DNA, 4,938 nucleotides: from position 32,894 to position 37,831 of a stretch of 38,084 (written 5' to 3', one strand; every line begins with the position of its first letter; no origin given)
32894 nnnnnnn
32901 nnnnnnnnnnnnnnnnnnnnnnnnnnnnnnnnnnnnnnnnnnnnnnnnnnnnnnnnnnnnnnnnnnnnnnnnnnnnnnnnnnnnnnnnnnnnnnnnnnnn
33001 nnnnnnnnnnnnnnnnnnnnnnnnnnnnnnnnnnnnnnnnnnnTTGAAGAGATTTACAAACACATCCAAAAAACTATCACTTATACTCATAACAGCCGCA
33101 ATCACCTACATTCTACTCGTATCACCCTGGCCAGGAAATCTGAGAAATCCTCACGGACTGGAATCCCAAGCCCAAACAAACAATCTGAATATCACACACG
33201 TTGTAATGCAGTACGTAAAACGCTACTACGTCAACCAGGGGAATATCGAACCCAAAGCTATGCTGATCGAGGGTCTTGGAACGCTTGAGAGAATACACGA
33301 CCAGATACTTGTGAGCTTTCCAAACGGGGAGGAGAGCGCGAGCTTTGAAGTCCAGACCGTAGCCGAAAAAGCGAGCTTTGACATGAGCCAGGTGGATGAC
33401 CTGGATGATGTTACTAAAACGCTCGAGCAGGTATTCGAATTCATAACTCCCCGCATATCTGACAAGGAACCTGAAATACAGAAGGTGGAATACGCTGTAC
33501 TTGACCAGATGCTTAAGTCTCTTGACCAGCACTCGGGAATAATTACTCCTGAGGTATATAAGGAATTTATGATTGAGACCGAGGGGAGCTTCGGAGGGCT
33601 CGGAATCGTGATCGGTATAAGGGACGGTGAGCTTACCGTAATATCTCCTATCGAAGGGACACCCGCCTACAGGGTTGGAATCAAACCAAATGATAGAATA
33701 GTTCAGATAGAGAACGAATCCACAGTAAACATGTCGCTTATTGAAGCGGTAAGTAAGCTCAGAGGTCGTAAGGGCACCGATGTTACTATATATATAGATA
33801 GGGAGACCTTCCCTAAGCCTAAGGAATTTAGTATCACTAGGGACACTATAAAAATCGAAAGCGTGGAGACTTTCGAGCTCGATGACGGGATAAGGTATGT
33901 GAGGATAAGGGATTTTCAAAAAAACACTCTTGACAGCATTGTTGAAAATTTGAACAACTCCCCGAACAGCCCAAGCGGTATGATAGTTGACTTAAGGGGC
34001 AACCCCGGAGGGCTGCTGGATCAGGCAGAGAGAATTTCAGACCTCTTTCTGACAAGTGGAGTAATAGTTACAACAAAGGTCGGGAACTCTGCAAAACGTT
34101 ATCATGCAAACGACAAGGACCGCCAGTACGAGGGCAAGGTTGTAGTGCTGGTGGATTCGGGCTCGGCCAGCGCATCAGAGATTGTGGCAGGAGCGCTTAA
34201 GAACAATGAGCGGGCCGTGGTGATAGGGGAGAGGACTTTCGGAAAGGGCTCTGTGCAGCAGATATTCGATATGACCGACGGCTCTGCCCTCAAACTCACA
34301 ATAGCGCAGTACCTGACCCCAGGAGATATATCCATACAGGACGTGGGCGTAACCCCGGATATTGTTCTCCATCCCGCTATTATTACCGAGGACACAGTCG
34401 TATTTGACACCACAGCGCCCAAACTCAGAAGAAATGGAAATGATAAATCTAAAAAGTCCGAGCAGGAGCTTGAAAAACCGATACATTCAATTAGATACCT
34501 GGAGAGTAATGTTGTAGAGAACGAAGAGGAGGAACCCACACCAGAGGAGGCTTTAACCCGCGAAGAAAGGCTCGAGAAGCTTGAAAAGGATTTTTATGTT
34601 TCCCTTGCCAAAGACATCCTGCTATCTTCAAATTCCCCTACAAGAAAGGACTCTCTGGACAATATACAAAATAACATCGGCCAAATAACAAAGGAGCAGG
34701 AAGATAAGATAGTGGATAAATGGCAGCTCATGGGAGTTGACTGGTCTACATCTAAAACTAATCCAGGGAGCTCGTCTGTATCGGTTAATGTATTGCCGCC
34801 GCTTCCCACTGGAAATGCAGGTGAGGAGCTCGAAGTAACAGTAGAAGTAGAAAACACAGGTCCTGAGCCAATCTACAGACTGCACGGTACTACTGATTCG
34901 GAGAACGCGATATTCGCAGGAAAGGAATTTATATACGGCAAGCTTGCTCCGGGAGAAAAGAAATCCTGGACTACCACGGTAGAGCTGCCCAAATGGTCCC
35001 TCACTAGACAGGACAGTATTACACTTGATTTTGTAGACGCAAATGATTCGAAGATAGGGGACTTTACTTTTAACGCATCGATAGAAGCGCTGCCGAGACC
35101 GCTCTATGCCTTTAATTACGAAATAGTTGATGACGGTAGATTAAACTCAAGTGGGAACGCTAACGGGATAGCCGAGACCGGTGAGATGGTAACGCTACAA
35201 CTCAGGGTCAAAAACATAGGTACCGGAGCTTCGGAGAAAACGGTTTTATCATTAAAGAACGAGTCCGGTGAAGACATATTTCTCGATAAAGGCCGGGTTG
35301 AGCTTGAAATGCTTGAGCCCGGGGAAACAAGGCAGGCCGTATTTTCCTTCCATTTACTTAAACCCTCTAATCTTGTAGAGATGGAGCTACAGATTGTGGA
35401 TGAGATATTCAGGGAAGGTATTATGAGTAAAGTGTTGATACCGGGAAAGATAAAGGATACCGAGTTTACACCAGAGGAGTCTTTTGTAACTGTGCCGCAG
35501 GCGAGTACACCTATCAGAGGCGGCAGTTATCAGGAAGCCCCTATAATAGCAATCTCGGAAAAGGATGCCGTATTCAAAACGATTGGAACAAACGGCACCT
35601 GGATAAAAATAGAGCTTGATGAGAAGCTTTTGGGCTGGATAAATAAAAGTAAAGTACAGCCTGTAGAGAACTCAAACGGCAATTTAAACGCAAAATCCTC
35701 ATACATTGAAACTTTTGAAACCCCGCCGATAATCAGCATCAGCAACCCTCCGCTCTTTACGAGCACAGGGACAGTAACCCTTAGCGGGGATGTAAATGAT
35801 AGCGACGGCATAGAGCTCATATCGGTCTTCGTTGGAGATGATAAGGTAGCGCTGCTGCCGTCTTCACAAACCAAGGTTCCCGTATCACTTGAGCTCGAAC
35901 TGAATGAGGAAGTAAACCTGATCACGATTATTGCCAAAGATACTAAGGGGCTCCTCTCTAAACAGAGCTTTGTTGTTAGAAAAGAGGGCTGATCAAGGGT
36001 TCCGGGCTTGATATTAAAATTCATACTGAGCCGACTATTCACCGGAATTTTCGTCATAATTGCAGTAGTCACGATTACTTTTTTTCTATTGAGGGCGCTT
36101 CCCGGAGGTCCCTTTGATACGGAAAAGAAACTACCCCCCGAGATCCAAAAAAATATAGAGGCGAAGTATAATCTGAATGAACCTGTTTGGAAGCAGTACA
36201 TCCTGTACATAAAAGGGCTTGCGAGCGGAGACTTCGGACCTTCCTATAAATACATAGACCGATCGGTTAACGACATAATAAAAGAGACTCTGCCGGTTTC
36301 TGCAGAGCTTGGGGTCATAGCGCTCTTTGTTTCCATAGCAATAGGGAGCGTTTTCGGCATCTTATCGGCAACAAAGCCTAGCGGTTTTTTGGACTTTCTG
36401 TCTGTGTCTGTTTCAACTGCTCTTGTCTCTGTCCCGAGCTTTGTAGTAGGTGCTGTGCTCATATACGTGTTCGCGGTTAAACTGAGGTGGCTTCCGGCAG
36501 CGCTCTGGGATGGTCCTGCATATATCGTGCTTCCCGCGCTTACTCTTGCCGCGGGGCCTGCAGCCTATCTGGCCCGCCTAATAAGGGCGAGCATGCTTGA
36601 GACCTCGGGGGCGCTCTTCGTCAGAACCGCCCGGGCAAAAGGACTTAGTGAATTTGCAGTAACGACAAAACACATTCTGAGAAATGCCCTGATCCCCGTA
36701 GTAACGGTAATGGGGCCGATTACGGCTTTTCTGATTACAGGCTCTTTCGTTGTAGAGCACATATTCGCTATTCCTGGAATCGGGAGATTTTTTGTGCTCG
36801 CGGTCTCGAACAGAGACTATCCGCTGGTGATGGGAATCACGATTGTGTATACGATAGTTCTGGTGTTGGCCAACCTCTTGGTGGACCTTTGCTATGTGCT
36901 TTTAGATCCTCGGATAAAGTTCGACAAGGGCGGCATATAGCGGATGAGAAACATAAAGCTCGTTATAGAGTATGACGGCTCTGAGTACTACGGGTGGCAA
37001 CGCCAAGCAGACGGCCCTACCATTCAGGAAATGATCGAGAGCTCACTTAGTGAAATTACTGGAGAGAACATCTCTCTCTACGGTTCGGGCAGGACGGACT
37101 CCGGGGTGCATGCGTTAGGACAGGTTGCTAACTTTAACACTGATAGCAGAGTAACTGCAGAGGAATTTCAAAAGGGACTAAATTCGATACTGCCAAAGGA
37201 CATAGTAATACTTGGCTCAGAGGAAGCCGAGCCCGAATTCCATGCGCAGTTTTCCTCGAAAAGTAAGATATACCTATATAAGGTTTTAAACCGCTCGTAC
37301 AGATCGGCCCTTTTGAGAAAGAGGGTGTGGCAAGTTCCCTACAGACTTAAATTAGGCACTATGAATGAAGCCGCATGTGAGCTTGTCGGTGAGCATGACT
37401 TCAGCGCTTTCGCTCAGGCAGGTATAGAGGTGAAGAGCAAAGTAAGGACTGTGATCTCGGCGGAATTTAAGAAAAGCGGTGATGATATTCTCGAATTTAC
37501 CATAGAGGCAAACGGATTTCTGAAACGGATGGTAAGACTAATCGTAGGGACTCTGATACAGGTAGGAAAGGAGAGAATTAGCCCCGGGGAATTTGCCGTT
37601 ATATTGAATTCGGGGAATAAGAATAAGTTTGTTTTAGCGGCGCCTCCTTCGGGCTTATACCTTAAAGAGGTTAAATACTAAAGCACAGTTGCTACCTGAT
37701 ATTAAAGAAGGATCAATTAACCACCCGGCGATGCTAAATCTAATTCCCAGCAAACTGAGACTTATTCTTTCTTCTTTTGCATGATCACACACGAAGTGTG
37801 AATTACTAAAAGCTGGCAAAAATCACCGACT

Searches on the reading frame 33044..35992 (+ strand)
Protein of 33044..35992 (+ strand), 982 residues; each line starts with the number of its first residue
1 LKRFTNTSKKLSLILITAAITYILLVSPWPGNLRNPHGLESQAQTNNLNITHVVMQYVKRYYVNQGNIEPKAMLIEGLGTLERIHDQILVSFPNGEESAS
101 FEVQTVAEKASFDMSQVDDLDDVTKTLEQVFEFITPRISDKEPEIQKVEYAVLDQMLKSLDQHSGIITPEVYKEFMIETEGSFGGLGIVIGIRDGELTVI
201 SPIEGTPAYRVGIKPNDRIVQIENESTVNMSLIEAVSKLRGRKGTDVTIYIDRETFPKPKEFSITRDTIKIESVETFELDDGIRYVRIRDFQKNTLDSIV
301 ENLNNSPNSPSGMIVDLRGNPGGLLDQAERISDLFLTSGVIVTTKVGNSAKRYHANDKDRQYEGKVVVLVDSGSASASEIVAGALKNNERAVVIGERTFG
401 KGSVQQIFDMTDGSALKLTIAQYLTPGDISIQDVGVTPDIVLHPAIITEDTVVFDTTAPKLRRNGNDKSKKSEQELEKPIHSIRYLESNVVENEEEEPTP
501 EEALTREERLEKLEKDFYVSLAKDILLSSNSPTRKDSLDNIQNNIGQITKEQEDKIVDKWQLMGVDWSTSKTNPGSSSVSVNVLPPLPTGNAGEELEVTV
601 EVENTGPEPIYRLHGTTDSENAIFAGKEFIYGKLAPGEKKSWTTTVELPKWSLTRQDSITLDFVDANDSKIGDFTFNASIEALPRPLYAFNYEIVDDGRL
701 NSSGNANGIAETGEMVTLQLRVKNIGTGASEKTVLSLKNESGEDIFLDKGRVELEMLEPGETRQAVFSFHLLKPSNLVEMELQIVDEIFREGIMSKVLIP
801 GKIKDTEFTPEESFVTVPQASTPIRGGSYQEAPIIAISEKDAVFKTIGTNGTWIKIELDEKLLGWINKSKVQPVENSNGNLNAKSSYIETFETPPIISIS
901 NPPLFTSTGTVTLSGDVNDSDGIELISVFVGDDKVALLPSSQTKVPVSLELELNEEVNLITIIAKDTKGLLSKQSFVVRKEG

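Call 52: search_protein_families(library=pfam, proteins=[window:33044-35992:+], max_evalue=0.001)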
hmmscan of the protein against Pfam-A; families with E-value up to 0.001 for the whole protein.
window:33044-35992:+ (982 aa): 5 families
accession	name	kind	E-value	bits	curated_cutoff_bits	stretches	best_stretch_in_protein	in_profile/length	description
PF03572.23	Peptidase_S41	-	1.4e-49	168.3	24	1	284-441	3-164/165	Peptidase family S41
PF17820.7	PDZ_6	-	2.6e-09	37.1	27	1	199-251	2-52/54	PDZ domain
PF00595.29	PDZ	-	4.8e-09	36.9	23.2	1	179-250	6-79/81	PDZ domain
PF13180.12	PDZ_2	-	1.3e-06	29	27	1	184-254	1-70/80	PDZ domain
PF07705.17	CARDB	-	6.6e-06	26.7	22.7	0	710-775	15-75/101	CARDB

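Call 55: search_protein_families(library=ncbifam, proteins=[window:33044-35992:+], max_evalue=1)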
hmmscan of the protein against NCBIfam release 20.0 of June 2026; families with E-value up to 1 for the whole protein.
window:33044-35992:+ (982 aa): 13 families
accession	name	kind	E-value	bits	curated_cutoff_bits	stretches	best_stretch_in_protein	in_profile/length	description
TIGR03900.1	prc_long_Delta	hypoth_equivalog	2.2e-248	827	660.95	1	45-980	3-972/973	MXAN_5808 family serine peptidase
TIGR00225.1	prc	subfamily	5.1e-93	311.8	218.6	1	146-448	13-320/335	C-terminal processing peptidase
NF045588.1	Cterm_S41_CtpA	exception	1.9e-74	251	625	1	144-452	70-386/401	carboxyl-terminal processing protease CtpA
NF052377.1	lmo1851_S41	exception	2e-73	247.7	725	1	144-445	66-371/468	lmo1851 family serine protease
NF045590.1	Cterm_S41_CtpC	exception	2.2e-72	244.1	665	1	144-443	75-379/418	carboxyl-terminal processing protease CtpC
NF045589.1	Cterm_S41_CtpB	exception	2.9e-67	227.1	633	1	144-443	76-381/416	carboxyl-terminal processing protease CtpB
NF045591.1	Cterm_S41_CtpZ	exception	8.9e-61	205.8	525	1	147-443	73-375/403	carboxyl-terminal processing protease CtpZ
NF051464.1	tail_spec_CT441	exception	9.2e-53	179.9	700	1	145-443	208-526/645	tail-specific protease Tsp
NF008388.1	PRK11186.1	exception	1.3e-43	149.4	825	1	119-450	183-534/663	carboxy terminal-processing peptidase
NF033424.1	chlamy_CPAF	equivalog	6.6e-07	28.3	250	1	358-442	451-538/564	protease-like activity factor CPAF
NF058627.1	S41_Gfo1087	equivalog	3.3e-05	23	455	1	364-403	329-368/489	GFO_1087 family putative carboxy terminal peptidase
TIGR01451.2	B_ant_repeat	repeat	0.037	14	24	0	592-609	10-27/53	DUF11 type repeat protein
NF038112.1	myxo_dep_M36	subfamily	0.23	8.5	1500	0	705-785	876-958/1604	myxosortase-dependent M36 family metallopeptidase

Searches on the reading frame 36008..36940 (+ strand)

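Call 52: search_protein_families(library=pfam, proteins=[window:36008-36940:+], max_evalue=0.001)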
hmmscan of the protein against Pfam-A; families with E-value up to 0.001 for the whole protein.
window:36008-36940:+ (310 aa): 2 families
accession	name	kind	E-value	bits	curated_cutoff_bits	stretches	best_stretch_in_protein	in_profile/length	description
PF00528.27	BPD_transp_1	-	7.7e-36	124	26.4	1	113-304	1-183/184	Binding-protein-dependent transport system inner membrane component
PF19300.4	BPD_transp_1_N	-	8.9e-08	32.8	23.8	1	3-74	2-75/114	Binding-prot-dependent transport system membrane comp, N-term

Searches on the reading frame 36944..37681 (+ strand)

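Call 52: search_protein_families(library=pfam, proteins=[window:36944-37681:+], max_evalue=0.001)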
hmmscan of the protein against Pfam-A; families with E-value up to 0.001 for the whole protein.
window:36944-37681:+ (245 aa): 1 family
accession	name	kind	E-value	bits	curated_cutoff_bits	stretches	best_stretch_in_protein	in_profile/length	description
PF01416.25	PseudoU_synth_1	-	6.8e-42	142.8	23.3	2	143-245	1-107/108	tRNA pseudouridine synthase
